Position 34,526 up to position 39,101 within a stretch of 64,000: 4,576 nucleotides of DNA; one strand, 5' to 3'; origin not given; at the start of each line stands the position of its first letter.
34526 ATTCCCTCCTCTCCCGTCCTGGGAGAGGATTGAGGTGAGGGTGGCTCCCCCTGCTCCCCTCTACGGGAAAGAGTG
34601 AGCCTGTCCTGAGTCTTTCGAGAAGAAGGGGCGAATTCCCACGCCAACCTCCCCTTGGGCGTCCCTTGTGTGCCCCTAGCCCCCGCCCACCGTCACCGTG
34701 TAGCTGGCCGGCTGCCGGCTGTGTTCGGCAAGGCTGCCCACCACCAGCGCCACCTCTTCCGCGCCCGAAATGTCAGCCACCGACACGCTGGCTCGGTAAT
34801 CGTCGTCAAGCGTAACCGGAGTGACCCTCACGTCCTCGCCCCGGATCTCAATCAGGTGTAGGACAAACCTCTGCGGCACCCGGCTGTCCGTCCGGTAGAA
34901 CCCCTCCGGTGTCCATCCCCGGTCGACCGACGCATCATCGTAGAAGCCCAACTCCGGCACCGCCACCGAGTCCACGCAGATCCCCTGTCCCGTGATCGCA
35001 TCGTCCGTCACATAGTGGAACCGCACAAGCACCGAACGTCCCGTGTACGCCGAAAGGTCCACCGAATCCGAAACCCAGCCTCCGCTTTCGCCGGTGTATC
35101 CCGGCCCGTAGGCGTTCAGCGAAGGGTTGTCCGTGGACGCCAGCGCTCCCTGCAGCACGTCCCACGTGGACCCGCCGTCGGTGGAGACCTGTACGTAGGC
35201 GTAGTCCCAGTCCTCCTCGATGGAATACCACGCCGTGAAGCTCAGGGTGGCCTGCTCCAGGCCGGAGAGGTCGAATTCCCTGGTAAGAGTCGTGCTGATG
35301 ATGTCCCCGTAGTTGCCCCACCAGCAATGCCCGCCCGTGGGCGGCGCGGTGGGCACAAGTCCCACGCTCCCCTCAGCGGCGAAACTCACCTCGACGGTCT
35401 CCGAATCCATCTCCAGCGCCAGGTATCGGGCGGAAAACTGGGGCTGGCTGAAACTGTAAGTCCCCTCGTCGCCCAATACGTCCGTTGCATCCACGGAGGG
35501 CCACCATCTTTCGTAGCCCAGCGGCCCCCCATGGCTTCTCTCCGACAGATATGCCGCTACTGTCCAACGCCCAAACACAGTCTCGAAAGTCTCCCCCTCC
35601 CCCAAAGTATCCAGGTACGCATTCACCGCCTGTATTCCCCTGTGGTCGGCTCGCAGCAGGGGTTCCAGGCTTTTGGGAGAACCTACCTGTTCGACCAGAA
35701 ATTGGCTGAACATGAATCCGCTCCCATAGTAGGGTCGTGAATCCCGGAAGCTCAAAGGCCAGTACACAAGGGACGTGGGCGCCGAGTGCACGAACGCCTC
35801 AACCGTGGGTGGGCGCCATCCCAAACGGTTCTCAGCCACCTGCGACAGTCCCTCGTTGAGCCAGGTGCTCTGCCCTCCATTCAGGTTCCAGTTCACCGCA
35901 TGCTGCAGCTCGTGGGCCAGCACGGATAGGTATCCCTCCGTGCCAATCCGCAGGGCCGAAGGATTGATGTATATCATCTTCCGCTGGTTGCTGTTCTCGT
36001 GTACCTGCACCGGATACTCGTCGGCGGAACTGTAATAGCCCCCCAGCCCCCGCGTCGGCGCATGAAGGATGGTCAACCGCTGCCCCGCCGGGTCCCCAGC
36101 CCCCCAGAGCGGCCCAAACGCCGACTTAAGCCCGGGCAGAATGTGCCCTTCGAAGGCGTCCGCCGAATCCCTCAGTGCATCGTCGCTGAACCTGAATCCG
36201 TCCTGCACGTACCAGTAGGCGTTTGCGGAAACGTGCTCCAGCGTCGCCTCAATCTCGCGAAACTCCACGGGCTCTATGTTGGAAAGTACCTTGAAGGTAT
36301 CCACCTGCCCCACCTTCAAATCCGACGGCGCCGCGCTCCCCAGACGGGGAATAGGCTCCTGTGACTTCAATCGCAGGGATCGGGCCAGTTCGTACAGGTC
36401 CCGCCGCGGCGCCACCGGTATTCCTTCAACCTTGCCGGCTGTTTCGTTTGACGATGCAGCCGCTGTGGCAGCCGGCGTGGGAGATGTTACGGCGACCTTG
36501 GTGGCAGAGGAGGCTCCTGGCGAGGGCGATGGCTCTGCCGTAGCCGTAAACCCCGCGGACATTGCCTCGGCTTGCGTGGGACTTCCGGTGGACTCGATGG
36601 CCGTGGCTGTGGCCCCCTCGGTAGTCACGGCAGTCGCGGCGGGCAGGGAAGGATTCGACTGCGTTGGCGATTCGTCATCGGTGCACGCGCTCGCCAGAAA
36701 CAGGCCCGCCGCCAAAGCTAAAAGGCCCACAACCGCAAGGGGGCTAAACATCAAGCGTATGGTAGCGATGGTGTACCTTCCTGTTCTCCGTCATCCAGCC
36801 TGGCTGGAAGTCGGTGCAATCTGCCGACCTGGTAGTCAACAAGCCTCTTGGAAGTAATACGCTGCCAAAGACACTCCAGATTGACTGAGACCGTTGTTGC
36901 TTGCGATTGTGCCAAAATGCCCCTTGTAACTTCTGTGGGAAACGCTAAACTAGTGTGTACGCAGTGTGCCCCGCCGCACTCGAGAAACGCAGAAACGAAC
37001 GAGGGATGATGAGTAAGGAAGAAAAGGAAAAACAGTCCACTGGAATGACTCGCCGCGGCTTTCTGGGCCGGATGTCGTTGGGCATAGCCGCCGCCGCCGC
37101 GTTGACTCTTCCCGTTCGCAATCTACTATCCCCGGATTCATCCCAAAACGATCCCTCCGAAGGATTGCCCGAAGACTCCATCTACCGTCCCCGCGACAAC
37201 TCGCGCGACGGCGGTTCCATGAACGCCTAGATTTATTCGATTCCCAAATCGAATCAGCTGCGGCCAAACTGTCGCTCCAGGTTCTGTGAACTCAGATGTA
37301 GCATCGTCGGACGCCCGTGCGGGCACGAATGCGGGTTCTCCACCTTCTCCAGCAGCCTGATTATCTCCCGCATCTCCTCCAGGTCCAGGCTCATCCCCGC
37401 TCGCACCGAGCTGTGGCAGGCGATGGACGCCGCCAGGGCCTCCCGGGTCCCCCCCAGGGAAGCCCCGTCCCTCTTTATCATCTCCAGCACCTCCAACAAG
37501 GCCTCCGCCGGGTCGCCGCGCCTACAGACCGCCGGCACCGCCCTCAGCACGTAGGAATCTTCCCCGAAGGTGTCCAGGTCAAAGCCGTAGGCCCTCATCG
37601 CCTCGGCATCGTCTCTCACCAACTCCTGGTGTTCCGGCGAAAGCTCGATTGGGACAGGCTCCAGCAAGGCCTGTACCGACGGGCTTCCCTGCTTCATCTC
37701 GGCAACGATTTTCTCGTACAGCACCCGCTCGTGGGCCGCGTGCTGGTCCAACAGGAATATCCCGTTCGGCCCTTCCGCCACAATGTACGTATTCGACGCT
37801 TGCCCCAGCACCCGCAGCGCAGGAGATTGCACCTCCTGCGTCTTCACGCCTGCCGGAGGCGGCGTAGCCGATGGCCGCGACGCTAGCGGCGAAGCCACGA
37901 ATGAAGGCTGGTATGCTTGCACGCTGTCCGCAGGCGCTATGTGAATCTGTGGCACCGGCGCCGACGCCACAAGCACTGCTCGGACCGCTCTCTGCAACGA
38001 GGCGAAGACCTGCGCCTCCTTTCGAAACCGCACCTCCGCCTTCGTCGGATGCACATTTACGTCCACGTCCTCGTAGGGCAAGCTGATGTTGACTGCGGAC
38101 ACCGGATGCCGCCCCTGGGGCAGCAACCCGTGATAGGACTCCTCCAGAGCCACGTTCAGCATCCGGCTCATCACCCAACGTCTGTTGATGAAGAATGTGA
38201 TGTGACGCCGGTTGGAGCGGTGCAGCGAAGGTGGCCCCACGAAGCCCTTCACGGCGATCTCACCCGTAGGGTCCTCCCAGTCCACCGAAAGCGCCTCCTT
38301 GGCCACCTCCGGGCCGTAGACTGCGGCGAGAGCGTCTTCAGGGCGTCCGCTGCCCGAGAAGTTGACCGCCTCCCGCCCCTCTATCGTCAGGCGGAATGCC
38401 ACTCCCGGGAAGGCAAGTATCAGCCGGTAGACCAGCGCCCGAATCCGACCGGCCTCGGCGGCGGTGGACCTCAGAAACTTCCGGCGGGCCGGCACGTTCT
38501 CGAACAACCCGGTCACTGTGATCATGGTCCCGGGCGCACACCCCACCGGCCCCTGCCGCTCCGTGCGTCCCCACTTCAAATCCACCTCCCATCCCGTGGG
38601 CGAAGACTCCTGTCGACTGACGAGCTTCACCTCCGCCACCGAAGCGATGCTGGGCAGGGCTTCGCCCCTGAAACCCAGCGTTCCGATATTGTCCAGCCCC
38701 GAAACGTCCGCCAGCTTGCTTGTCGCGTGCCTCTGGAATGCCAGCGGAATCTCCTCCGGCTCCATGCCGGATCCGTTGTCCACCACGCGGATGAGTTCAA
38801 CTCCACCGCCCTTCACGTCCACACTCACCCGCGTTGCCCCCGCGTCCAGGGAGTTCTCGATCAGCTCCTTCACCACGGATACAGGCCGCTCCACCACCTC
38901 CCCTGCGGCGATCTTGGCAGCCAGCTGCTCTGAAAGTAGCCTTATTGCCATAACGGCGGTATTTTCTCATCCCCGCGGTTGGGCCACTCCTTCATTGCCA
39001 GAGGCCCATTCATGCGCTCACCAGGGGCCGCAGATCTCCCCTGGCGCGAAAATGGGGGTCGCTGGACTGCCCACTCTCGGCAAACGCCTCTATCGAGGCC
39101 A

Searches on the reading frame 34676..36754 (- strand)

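Call 86: search_protein_families(library=pfam, proteins=[window:34676-36754:-], max_evalue=0.00001)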
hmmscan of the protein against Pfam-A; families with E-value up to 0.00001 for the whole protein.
window:34676-36754:- (692 aa): 1 family
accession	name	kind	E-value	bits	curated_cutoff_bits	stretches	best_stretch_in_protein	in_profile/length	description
PF20773.4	InhA-like_MAM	-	3.1e-34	118.6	26.9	1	469-623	32-190/191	Immune inhibitor A-like, MAM domain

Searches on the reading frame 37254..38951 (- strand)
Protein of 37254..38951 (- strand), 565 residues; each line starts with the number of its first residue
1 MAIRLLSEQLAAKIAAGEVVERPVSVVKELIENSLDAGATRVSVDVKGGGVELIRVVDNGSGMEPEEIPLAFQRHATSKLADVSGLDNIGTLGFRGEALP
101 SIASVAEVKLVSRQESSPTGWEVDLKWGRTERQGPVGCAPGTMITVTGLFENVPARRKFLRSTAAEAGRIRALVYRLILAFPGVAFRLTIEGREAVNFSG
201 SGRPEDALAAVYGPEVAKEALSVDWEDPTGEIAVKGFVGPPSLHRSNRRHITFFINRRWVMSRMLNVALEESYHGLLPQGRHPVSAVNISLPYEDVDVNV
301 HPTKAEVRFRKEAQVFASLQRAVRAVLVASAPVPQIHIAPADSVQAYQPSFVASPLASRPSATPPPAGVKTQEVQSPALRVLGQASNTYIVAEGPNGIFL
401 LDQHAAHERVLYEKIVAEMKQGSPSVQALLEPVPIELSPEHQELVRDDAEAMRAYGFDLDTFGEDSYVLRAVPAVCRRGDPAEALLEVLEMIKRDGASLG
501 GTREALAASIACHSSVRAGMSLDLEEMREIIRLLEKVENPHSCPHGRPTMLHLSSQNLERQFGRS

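Call 87: search_protein_families(library=pfam, proteins=[window:37254-38951:-], max_evalue=0.00001)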
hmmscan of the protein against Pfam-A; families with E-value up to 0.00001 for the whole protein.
window:37254-38951:- (565 aa): 4 families
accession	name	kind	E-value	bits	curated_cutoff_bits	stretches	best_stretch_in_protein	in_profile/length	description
PF08676.16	MutL_C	-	6.5e-38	130.1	25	1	382-521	1-141/142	MutL C terminal dimerisation domain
PF01119.25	DNA_mis_repair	-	1.7e-35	121.6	26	1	209-327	2-118/119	DNA mismatch repair protein, C-terminal domain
PF13589.12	HATPase_c_3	-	7.7e-13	49.1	25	1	25-126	5-106/137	Histidine kinase-, DNA gyrase B-, and HSP90-like ATPase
PF02518.31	HATPase_c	-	3.5e-08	34.3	26.4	1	21-77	4-63/111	Histidine kinase-, DNA gyrase B-, and HSP90-like ATPase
